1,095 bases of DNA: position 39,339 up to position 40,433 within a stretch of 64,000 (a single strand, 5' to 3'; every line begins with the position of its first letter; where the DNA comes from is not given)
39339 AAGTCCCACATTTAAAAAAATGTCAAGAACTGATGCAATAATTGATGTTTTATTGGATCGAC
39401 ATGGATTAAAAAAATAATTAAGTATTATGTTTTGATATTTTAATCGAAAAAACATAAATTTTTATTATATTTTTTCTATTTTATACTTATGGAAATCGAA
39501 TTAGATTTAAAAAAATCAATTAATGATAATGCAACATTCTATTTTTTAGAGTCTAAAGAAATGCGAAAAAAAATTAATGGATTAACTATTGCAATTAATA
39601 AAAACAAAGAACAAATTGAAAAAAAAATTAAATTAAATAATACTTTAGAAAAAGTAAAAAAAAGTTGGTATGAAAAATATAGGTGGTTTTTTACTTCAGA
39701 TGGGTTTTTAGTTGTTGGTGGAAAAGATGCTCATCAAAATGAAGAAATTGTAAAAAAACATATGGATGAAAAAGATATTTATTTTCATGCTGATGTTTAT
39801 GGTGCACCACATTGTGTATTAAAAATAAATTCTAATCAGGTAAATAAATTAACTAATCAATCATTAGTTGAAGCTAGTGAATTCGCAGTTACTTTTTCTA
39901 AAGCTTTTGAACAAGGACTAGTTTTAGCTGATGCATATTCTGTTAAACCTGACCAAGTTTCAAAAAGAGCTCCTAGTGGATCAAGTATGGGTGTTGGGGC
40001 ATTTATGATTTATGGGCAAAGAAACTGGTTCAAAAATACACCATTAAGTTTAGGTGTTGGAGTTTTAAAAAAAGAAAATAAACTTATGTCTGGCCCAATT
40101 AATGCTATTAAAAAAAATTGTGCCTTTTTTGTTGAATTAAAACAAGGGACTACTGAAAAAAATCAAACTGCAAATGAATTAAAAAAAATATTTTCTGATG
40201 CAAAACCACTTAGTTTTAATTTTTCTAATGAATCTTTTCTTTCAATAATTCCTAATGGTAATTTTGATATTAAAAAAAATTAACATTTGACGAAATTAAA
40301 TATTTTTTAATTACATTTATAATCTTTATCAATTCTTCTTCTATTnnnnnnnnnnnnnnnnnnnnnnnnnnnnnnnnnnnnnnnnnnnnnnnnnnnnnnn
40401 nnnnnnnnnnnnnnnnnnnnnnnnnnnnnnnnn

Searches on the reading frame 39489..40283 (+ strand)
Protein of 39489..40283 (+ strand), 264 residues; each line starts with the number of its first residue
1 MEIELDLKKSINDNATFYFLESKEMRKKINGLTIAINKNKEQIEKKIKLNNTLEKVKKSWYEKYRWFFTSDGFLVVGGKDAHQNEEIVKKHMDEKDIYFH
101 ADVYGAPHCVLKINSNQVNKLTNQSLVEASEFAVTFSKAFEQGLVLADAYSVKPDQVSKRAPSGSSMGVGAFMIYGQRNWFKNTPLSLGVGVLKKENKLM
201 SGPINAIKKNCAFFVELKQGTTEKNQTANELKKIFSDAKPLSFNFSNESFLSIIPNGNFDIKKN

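Call 17: search_protein_families(library=pfam, proteins=[window:39489-40283:+], max_evalue=0.01)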
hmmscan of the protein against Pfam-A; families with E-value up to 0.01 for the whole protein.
window:39489-40283:+ (264 aa): 2 families
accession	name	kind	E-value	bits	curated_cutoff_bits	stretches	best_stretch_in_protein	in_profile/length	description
PF05670.18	NFACT-R_1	-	4.9e-33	114.5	29.8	1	63-176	1-112/112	NFACT protein RNA binding domain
PF05833.16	NFACT_N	-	0.0008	18.7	31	1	1-56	369-424/456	NFACT N-terminal and middle domains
